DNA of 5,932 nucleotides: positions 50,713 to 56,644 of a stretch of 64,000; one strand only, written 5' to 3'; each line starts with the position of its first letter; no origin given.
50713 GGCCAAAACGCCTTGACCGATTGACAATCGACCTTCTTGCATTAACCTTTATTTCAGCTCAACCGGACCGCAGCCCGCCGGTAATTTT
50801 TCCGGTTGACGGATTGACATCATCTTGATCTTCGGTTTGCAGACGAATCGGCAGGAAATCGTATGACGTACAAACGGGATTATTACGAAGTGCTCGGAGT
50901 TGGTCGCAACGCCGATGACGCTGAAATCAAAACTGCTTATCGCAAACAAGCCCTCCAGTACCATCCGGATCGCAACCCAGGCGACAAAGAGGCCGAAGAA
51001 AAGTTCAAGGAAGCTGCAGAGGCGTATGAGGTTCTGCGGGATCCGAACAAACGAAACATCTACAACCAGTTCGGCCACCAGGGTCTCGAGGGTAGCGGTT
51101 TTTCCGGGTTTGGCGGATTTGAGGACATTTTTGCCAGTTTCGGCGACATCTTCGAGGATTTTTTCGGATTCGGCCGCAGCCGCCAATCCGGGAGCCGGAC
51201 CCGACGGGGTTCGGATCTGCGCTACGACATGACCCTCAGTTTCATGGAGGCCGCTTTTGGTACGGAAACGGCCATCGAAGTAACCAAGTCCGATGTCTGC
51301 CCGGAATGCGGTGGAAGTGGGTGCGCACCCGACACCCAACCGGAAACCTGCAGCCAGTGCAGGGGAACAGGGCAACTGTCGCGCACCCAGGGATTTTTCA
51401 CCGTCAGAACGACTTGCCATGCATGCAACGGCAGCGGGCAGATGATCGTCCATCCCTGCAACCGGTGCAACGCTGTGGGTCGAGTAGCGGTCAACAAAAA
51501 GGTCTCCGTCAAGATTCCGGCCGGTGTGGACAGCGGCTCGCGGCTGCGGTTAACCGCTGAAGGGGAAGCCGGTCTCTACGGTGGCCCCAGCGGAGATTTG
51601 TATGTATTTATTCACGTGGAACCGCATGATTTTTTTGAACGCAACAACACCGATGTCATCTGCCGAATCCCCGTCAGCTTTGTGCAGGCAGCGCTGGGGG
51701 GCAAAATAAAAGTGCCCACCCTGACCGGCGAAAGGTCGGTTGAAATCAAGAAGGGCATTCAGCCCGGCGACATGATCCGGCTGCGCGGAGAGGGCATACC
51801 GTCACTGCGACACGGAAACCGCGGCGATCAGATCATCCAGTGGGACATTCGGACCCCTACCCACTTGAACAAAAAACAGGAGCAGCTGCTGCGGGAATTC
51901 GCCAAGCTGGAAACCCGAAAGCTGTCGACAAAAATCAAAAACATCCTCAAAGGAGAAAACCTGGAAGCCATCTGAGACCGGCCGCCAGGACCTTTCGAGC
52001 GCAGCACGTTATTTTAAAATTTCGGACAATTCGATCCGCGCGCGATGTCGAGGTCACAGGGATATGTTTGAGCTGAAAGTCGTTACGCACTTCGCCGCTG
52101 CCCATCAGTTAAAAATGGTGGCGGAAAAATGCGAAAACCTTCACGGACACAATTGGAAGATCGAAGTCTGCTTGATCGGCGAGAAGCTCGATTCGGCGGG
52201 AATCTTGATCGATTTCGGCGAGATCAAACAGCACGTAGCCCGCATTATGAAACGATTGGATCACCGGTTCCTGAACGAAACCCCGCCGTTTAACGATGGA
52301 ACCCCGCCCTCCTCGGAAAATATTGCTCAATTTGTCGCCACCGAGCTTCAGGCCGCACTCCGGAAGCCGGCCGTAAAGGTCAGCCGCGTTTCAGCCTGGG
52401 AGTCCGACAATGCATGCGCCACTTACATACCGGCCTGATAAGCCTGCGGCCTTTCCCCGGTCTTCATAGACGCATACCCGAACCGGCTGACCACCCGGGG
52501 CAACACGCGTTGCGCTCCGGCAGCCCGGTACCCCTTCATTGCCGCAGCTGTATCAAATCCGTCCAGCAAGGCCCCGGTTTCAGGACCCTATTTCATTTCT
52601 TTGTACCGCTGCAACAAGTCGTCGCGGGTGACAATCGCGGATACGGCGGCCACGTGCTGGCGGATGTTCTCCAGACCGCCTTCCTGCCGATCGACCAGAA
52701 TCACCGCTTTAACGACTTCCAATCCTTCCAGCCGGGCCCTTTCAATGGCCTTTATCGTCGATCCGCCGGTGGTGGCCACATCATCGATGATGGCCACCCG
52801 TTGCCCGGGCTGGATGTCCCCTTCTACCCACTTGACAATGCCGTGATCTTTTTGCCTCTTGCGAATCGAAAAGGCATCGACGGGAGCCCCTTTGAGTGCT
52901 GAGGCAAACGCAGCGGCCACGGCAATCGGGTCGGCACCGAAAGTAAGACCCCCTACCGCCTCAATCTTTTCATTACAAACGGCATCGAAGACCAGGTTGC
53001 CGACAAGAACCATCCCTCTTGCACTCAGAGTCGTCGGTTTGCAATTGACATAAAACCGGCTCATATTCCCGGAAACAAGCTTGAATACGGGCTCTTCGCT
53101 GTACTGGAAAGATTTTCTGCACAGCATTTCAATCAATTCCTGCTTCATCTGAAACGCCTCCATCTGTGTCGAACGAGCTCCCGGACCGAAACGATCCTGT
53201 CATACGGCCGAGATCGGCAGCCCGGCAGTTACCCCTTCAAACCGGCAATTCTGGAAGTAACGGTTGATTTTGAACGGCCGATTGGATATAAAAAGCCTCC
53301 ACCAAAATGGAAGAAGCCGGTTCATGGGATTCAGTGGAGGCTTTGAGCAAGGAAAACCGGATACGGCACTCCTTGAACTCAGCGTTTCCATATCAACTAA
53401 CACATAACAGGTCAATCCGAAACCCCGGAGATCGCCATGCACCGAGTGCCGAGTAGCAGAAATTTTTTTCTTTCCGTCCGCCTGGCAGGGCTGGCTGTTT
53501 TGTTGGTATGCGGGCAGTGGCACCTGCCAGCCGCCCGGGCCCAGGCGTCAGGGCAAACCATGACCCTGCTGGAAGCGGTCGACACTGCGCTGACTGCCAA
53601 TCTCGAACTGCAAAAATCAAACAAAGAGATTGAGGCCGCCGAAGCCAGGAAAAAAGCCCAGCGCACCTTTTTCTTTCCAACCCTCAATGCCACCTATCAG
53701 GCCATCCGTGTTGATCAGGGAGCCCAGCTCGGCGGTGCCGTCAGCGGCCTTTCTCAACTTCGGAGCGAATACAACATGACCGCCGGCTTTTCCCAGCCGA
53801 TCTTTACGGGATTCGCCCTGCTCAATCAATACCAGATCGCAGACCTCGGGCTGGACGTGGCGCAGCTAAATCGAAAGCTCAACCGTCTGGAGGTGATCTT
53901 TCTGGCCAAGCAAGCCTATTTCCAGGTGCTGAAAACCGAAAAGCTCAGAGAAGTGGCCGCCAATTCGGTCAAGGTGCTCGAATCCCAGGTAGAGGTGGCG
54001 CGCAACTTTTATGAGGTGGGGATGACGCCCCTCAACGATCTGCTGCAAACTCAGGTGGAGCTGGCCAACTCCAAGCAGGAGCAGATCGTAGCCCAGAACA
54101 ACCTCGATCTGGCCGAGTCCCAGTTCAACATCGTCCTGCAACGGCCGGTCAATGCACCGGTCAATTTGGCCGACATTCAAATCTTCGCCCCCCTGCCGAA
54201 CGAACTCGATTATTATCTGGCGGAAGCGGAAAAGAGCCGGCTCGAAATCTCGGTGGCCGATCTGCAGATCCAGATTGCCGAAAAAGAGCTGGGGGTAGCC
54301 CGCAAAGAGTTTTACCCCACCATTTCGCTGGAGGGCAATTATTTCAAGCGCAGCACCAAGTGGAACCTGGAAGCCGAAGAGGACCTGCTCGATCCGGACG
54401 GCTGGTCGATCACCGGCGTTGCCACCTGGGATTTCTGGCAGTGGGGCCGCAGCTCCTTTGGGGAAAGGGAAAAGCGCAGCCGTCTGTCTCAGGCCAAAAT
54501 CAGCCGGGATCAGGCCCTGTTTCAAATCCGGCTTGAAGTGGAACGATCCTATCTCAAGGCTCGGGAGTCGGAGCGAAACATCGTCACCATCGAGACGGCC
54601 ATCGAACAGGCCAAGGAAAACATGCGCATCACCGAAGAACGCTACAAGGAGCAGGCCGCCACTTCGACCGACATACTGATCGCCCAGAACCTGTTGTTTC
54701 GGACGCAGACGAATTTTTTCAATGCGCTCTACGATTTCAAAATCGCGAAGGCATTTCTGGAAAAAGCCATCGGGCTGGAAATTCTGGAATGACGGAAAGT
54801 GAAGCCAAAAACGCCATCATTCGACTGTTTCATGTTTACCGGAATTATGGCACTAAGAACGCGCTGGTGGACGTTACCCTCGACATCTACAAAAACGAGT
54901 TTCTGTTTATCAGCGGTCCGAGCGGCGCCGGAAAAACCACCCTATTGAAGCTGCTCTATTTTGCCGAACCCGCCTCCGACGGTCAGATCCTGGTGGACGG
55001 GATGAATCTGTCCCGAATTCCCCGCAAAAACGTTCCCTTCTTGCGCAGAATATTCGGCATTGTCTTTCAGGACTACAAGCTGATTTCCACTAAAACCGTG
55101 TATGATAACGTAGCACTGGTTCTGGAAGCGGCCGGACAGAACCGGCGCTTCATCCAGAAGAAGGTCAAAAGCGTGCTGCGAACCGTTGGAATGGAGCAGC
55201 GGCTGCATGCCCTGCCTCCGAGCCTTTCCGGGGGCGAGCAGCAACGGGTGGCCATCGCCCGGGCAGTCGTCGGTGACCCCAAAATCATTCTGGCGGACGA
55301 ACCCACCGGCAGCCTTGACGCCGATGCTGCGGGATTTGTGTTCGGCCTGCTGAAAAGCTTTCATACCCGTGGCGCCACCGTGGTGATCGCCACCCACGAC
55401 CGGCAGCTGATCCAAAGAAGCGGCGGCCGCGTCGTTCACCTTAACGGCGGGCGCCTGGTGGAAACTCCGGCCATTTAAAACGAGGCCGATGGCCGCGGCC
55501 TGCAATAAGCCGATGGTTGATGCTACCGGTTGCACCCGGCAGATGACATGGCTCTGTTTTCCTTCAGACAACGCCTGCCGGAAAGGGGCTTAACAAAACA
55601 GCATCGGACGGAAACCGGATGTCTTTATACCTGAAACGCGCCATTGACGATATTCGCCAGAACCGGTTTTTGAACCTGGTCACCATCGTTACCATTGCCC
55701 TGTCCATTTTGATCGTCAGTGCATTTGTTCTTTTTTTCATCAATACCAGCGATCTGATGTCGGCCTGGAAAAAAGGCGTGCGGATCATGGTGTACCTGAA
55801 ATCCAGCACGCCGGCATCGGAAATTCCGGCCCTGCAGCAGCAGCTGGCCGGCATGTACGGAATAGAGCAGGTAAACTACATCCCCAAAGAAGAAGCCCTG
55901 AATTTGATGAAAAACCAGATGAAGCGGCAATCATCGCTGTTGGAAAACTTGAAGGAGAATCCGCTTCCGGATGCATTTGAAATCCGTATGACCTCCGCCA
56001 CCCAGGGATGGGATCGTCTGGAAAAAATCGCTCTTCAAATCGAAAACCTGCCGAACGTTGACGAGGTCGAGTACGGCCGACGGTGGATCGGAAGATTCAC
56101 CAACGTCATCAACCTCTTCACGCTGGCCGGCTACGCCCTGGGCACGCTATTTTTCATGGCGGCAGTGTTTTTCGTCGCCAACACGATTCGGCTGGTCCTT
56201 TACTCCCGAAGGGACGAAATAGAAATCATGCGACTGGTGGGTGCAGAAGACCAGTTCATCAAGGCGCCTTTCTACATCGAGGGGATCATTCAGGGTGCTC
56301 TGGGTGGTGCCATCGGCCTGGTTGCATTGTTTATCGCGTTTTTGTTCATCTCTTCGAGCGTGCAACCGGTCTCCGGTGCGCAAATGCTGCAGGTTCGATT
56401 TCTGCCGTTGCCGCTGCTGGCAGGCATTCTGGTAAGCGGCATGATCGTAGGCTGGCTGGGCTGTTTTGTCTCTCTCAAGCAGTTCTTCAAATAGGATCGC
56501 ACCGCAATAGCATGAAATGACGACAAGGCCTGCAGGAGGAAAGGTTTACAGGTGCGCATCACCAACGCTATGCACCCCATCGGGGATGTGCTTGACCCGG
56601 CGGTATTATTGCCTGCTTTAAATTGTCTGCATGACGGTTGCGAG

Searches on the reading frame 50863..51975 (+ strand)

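Call 24: search_protein_families(library=pfam, proteins=[window:50863-51975:+], max_evalue=0.00001)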
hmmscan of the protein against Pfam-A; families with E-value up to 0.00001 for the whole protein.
window:50863-51975:+ (370 aa): 3 families
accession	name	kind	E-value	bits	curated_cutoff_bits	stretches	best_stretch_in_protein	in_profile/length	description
PF01556.23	DnaJ_C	-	6.9e-50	169.5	26.6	1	119-332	1-152/152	DnaJ C terminal domain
PF00226.36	DnaJ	-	3.5e-28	97.9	27.8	1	6-68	1-63/63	DnaJ domain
PF00684.25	DnaJ_CXXCXGXG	-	5.5e-13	49.4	32.7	1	146-204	1-63/65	DnaJ central domain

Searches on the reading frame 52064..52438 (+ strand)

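Call 24: search_protein_families(library=pfam, proteins=[window:52064-52438:+], max_evalue=0.00001)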
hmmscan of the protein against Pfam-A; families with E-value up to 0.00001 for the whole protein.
window:52064-52438:+ (124 aa): 1 family
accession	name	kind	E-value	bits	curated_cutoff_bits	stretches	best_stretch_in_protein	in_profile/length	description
PF01242.24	PTPS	-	1.8e-38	131.6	22.4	1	4-121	2-118/121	6-pyruvoyl tetrahydropterin synthase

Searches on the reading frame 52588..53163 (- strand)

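Call 24: search_protein_families(library=pfam, proteins=[window:52588-53163:-], max_evalue=0.00001)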
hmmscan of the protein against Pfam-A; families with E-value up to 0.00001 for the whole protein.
window:52588-53163:- (191 aa): 1 family
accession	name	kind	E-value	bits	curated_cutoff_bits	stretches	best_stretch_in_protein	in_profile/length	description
PF00156.33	Pribosyltran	-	1.7e-07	31.2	26.3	1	82-165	43-132/158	Phosphoribosyl transferase domain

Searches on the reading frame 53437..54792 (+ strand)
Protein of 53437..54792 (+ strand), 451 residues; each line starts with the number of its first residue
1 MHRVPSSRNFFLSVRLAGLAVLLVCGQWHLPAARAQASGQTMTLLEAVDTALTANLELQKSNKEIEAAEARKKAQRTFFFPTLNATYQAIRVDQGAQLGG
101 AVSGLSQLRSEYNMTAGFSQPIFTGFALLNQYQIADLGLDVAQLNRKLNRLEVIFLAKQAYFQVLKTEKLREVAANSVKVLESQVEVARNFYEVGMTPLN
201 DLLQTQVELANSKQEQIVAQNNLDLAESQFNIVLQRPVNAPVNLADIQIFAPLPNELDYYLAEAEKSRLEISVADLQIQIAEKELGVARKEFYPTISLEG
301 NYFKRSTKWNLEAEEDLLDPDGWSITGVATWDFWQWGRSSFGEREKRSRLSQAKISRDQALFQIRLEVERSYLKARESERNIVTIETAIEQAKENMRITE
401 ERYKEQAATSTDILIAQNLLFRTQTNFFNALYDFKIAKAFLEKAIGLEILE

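Call 24: search_protein_families(library=pfam, proteins=[window:53437-54792:+], max_evalue=0.00001)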
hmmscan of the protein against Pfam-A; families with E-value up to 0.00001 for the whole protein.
window:53437-54792:+ (451 aa): 1 family
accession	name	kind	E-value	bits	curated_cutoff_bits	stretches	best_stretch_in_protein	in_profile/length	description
PF02321.23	OEP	-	5.2e-59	199.6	22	2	44-232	1-184/187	Outer membrane efflux protein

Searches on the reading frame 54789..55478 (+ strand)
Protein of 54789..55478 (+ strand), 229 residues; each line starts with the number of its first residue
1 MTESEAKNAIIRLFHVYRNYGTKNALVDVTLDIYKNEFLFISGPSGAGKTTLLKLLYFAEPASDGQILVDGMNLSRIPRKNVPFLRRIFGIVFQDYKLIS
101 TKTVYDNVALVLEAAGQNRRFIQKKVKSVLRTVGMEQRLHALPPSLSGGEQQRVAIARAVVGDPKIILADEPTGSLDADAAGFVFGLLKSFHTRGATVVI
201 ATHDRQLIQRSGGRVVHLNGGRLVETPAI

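Call 26: search_protein_families(library=pfam, proteins=[window:54789-55478:+], max_evalue=0.00001)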
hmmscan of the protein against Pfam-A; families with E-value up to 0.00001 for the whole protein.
window:54789-55478:+ (229 aa): 2 families
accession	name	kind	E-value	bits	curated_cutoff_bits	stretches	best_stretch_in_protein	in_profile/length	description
PF00005.33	ABC_tran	-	3.9e-32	112.1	25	1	28-173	3-136/137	ABC transporter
PF13304.12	AAA_21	-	2e-08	35.1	27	0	40-102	3-60/304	AAA domain, putative AbiEii toxin, Type IV TA system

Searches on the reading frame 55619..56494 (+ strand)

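Call 26: search_protein_families(library=pfam, proteins=[window:55619-56494:+], max_evalue=0.00001)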
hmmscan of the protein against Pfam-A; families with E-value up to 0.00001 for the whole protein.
window:55619-56494:+ (291 aa): 2 families
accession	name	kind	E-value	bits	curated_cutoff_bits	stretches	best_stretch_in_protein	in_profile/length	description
PF18075.7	FtsX_ECD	-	4.8e-22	78.8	23.5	1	54-150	1-96/96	FtsX extracellular domain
PF02687.27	FtsX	-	4.6e-13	49.7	25.5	1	174-290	3-116/120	FtsX-like permease C-terminal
